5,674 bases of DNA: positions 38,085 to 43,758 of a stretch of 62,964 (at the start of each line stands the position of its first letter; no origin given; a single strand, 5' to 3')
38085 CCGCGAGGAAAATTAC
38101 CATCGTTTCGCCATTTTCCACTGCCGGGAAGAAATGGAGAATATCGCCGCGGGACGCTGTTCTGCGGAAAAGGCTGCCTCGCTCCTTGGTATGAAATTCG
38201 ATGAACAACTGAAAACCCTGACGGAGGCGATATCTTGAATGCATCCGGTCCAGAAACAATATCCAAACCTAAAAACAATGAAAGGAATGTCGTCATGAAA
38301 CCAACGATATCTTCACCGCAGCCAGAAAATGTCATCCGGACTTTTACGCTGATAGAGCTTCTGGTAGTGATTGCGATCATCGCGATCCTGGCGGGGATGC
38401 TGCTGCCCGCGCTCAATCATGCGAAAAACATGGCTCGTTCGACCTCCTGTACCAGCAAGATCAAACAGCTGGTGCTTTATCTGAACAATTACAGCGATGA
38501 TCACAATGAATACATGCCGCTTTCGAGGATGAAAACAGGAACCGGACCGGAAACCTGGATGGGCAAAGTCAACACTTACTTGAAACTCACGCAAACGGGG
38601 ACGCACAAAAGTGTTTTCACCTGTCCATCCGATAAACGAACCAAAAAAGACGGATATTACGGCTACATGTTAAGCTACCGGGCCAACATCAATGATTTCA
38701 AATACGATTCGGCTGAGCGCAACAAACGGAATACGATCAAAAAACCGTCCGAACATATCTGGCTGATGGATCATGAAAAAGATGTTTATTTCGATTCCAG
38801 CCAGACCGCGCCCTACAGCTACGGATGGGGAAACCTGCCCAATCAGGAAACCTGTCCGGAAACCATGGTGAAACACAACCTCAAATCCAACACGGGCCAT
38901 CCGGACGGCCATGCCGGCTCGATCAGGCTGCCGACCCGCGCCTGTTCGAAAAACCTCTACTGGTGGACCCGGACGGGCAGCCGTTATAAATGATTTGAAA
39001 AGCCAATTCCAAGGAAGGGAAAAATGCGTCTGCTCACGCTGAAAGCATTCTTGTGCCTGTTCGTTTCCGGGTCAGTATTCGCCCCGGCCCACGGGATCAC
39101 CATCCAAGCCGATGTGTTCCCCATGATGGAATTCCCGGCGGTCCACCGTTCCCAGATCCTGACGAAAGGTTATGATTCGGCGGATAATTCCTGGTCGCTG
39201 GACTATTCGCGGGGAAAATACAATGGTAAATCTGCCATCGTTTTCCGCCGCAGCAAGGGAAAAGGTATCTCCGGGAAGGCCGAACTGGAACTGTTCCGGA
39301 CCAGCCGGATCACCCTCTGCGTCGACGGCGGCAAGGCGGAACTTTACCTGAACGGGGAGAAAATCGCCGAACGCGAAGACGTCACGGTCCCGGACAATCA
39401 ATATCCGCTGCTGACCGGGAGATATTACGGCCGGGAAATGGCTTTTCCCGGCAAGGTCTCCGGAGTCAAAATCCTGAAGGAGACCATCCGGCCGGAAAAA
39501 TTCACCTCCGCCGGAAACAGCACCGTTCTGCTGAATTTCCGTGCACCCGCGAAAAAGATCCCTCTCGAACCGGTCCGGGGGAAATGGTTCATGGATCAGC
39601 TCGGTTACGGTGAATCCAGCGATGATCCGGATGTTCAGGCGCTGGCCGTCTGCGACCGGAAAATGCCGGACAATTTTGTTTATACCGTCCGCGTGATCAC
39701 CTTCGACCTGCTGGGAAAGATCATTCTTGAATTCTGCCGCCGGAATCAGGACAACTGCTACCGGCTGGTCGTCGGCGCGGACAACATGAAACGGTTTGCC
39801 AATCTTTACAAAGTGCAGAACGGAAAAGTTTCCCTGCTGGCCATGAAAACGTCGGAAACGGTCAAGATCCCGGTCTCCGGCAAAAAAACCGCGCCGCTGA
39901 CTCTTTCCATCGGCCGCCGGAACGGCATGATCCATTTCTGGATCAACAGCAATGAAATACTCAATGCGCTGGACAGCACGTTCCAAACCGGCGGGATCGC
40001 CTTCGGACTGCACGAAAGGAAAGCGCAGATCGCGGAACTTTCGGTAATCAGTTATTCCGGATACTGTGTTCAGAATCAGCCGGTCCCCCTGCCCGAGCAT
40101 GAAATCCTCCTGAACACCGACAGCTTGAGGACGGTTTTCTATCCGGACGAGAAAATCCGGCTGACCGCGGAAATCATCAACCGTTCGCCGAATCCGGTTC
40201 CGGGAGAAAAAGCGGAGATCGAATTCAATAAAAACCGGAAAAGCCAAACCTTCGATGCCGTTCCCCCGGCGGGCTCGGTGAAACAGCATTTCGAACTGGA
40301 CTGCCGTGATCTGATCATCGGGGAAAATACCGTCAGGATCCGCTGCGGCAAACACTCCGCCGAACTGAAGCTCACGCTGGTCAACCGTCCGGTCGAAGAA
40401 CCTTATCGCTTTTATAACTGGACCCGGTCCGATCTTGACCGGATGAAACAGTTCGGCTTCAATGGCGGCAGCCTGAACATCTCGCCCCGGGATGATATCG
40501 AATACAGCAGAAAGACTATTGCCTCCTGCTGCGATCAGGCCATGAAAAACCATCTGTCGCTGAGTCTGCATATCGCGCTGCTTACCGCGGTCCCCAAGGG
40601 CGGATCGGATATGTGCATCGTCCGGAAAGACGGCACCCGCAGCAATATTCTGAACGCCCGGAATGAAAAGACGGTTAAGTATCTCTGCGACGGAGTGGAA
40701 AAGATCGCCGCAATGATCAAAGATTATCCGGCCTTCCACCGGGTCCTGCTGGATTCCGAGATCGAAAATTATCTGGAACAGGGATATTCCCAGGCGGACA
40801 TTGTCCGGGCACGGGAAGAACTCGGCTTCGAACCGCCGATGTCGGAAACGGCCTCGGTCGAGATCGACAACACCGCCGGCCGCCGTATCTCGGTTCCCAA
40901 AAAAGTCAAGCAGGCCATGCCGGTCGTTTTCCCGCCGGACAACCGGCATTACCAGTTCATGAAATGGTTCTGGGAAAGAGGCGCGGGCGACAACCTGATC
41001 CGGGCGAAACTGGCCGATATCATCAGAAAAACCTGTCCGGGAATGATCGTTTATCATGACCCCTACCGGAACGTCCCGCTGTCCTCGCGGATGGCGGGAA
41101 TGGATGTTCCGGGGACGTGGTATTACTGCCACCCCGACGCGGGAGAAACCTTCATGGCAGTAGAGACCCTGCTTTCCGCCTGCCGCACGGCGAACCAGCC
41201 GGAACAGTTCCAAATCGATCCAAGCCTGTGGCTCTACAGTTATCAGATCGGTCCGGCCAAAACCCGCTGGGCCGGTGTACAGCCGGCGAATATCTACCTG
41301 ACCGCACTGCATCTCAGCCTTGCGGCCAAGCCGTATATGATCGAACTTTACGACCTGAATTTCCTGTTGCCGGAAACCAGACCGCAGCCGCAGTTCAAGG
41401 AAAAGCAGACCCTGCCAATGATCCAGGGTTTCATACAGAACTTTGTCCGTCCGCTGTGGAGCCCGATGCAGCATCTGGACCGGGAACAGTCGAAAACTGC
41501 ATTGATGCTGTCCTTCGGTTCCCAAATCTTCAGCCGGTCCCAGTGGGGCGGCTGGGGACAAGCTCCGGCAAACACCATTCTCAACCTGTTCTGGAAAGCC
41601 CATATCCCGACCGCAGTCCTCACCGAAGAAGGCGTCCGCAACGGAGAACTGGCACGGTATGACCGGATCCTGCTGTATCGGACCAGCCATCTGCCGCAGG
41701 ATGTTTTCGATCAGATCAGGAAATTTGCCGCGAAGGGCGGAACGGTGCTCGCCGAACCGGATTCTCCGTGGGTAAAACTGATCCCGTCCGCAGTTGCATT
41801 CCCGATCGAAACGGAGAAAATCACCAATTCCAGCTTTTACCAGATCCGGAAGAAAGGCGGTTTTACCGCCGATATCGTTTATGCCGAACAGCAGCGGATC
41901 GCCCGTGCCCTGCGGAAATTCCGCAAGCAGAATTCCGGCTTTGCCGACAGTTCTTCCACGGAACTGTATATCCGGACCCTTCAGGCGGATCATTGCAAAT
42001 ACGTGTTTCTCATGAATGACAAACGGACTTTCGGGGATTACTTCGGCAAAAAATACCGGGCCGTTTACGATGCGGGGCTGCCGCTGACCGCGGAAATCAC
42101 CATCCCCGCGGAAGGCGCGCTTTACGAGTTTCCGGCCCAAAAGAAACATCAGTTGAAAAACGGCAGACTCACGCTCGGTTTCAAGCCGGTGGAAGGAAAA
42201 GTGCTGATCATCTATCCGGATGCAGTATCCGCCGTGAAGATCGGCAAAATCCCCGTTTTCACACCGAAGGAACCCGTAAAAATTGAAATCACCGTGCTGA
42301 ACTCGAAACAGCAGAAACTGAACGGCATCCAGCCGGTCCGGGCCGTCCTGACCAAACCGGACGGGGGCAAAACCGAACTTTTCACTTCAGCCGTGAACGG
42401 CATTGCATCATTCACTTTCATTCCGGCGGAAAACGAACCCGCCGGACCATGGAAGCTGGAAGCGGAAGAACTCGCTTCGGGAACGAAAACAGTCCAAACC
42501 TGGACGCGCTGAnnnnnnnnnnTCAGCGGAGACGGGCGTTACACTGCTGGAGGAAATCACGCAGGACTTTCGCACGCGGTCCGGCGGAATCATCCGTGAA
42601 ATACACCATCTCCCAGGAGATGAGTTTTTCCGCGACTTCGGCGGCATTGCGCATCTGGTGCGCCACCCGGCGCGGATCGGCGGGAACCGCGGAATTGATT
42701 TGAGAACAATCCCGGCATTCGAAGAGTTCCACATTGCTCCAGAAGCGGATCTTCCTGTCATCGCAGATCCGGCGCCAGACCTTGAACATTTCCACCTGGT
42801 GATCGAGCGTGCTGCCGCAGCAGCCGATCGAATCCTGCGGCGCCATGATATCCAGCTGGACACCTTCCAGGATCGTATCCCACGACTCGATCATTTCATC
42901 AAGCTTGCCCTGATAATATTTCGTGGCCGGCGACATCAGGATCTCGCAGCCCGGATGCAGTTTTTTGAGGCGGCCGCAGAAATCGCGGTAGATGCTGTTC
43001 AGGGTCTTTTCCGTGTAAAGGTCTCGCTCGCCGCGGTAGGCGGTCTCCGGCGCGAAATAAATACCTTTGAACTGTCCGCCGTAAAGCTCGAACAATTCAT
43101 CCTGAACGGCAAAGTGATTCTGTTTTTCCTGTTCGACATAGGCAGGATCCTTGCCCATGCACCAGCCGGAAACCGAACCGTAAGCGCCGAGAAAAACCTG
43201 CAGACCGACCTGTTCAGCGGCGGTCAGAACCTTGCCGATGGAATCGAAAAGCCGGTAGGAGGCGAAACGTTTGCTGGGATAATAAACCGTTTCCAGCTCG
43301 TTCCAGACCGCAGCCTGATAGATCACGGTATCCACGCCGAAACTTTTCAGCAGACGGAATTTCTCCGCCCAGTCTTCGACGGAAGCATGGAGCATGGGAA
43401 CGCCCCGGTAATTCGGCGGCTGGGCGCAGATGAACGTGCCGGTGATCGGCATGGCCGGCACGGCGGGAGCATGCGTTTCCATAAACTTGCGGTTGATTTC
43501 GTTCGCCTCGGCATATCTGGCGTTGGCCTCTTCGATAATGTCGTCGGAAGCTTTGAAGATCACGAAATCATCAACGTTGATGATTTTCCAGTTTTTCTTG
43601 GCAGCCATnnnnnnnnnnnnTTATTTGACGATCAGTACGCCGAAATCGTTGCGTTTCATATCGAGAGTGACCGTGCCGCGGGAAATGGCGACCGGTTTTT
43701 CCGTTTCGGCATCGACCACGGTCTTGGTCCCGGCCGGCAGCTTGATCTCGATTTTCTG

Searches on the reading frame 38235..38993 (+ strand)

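Call 34: search_protein_families(library=pfam, proteins=[window:38235-38993:+], max_evalue=0.001)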
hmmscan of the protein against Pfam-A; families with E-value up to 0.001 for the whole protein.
window:38235-38993:+ (252 aa): 2 families
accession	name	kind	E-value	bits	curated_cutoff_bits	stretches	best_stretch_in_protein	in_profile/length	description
PF07596.16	SBP_bac_10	-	1.6e-07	32.1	23.3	1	62-110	2-54/268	Protein of unknown function (DUF1559)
PF07963.17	N_methyl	-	0.00019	21.3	21.2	1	37-57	7-27/27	Prokaryotic N-terminal methylation motif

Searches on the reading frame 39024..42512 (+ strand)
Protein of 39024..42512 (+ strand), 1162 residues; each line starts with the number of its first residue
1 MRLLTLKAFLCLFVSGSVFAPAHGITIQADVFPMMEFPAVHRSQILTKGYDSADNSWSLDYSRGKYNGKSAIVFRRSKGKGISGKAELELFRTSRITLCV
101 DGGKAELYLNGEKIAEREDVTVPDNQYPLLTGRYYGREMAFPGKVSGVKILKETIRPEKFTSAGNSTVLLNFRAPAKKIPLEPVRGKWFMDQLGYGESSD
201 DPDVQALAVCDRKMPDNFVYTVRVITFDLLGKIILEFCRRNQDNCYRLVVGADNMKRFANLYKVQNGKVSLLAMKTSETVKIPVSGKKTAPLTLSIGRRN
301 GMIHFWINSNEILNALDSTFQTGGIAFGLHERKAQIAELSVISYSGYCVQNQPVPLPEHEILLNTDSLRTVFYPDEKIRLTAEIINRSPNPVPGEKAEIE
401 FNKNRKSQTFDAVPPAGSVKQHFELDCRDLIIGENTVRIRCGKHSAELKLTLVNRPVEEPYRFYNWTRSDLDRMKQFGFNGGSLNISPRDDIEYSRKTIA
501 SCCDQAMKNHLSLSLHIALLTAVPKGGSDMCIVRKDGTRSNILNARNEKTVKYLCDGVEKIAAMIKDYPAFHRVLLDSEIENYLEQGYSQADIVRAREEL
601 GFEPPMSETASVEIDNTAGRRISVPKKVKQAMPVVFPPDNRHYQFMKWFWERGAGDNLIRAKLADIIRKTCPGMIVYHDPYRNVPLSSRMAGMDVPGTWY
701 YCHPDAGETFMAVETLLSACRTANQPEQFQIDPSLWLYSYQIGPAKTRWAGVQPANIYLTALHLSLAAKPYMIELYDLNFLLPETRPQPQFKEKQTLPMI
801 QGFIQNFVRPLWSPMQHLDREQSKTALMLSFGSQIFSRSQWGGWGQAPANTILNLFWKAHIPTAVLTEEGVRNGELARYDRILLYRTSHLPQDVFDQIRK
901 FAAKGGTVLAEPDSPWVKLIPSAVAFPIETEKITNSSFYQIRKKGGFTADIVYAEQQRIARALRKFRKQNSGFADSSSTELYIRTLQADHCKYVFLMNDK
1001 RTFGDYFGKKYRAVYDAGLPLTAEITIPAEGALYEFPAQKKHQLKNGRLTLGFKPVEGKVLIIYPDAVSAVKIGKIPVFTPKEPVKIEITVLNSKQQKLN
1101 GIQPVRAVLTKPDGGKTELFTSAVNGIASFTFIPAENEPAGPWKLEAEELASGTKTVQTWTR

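Call 34: search_protein_families(library=pfam, proteins=[window:39024-42512:+], max_evalue=0.001)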
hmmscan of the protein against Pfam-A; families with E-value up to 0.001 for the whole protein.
window:39024-42512:+ (1162 aa): 2 families
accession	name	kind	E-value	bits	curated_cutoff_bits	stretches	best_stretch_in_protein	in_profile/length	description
PF01835.25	MG2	-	7.8e-08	33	32.8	1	1077-1153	9-86/96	MG2 domain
PF13385.13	Laminin_G_3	-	3e-07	31.1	27.6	1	48-157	39-147/151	Concanavalin A-like lectin/glucanases superfamily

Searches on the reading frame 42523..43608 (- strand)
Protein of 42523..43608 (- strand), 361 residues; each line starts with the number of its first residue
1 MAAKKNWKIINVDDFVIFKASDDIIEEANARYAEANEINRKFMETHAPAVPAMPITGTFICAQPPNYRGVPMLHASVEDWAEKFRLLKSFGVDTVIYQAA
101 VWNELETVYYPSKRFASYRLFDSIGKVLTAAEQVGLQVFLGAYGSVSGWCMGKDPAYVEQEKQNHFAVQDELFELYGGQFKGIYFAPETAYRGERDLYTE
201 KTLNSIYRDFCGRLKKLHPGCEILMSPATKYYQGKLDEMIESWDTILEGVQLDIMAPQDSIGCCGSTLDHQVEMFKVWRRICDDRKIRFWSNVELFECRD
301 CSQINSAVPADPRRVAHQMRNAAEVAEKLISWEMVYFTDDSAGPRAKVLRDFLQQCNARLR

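Call 34: search_protein_families(library=pfam, proteins=[window:42523-43608:-], max_evalue=0.001)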
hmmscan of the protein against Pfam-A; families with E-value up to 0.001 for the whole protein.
window:42523-43608:- (361 aa): 1 family
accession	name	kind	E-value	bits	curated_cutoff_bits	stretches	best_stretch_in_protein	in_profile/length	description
PF14488.12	DUF4434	-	9.6e-30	104.5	30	1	75-338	16-276/283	Domain of unknown function (DUF4434)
